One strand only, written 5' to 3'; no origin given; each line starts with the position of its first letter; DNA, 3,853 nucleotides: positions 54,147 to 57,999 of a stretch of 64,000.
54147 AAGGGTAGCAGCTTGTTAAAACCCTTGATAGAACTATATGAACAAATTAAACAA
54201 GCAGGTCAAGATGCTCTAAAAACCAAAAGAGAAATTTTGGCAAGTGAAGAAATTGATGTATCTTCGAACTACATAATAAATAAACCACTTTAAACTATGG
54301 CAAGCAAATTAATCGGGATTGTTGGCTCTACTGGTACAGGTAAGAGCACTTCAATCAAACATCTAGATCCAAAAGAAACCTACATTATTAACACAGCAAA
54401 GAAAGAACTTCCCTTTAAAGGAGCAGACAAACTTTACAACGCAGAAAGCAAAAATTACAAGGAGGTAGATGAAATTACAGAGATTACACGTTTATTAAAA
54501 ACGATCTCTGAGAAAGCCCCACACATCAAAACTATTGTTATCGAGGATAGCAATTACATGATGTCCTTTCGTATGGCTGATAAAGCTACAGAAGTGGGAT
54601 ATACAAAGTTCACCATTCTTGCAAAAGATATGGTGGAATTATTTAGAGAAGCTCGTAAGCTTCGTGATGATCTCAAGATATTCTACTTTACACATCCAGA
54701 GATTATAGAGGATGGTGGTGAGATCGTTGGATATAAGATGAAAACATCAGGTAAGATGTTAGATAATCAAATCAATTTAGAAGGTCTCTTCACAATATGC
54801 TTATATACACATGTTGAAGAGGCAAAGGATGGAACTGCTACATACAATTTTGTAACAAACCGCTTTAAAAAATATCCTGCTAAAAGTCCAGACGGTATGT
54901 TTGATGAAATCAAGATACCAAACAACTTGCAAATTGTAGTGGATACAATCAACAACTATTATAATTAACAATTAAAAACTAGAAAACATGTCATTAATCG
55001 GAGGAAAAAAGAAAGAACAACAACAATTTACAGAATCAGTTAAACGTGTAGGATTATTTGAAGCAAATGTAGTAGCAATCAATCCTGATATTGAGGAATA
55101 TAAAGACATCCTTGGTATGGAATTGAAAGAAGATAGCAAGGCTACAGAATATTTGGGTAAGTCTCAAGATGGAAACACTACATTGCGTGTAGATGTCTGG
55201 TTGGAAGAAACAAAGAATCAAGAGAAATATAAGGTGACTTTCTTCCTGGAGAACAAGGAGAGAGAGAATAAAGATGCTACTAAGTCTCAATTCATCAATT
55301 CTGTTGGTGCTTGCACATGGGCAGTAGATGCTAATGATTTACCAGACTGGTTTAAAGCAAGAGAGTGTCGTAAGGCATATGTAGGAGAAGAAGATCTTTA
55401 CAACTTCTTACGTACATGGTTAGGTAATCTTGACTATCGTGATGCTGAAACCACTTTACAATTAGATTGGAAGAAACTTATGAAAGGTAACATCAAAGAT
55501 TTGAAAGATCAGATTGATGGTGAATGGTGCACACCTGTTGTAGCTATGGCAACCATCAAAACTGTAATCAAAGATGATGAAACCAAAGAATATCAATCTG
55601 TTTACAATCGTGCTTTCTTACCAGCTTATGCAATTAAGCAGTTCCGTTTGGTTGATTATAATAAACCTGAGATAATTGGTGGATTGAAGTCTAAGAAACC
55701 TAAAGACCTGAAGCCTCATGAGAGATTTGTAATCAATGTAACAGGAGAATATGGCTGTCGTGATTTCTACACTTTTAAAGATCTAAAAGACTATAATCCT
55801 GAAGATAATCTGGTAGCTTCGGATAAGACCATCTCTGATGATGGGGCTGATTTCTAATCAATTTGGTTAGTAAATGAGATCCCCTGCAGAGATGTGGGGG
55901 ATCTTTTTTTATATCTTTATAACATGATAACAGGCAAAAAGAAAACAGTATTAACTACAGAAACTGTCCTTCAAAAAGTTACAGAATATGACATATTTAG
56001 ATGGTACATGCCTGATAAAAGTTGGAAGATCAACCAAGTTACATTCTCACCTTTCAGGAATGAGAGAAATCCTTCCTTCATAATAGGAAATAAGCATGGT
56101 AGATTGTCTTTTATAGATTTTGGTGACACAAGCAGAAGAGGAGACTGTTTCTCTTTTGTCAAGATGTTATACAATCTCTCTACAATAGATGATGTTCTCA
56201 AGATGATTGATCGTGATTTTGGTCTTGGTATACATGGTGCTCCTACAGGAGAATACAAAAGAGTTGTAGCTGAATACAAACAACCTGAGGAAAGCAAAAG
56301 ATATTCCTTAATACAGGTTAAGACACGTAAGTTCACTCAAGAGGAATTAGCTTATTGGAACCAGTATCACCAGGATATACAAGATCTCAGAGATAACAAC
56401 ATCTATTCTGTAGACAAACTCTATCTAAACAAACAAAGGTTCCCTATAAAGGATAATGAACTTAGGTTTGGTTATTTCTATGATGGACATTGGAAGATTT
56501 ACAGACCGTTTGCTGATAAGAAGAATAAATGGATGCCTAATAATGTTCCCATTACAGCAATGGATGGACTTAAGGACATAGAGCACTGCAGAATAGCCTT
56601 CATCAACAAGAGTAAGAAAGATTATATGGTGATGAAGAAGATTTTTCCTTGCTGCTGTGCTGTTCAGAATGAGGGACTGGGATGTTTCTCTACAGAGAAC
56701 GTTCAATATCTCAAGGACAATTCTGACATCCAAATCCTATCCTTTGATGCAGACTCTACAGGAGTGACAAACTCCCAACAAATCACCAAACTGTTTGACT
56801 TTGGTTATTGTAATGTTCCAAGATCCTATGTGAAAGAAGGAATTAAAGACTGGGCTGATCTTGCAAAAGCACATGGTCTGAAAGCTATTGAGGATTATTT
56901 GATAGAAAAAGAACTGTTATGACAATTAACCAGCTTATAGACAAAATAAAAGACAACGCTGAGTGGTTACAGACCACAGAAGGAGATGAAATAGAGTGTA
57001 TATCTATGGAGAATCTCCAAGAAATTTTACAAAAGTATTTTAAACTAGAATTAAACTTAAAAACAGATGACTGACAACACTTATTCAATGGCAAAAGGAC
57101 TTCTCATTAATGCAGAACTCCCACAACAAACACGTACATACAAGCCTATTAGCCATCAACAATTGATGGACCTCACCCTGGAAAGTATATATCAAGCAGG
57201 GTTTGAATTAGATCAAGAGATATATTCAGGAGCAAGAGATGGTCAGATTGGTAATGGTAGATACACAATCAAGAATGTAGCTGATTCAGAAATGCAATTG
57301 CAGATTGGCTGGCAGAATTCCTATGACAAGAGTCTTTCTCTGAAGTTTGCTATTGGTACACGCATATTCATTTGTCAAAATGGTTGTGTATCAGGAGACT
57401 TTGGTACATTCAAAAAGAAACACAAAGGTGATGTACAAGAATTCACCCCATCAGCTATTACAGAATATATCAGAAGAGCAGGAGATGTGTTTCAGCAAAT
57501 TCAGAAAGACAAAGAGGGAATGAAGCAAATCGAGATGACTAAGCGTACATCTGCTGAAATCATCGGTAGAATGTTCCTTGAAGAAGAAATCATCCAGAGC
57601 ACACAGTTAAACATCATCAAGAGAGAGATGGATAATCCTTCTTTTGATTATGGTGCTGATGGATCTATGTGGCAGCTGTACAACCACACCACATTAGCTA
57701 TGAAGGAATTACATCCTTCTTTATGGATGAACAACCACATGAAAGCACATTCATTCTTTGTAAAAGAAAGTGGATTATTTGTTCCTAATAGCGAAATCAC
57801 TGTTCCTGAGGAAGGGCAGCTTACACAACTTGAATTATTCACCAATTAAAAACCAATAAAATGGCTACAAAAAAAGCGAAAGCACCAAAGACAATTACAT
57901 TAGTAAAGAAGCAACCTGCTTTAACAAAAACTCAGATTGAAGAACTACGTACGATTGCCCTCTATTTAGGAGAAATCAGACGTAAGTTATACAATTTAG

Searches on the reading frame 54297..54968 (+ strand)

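Call 15: search_protein_families(library=phrogs, proteins=[window:54297-54968:+], max_evalue=0.00001)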
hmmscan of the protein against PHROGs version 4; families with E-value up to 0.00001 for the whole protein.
window:54297-54968:+ (223 aa): 2 families
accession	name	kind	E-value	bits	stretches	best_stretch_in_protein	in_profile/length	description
phrog_2872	-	DNA, RNA and nucleotide metabolism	6.8e-54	183.7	1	4-223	3-212/219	Sak4-like ssDNA annealing protein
phrog_124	-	DNA, RNA and nucleotide metabolism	2e-15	58.1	1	6-223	46-262/382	Sak4-like ssDNA annealing protein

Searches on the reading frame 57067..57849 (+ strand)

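Call 15: search_protein_families(library=phrogs, proteins=[window:57067-57849:+], max_evalue=0.00001)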
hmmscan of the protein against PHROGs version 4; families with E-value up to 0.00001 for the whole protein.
window:57067-57849:+ (260 aa): 1 family
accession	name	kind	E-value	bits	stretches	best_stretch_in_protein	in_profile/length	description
phrog_12094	-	unknown function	4.2e-06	27.1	1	80-161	100-179/281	-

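Call 61: search_protein_families(library=pfam, proteins=[window:57067-57849:+], max_evalue=0.01)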
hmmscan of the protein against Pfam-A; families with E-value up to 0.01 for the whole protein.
window:57067-57849:+ (260 aa): 2 families
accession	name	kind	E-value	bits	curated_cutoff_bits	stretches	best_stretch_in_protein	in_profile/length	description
PF06067.16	DUF932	-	2.8e-09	37.5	23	1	24-209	8-203/227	Domain of unknown function (DUF932)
PF12987.12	DUF3871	-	0.002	17.5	27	1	91-183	151-239/318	Domain of unknown function, B. Theta Gene description (DUF3871)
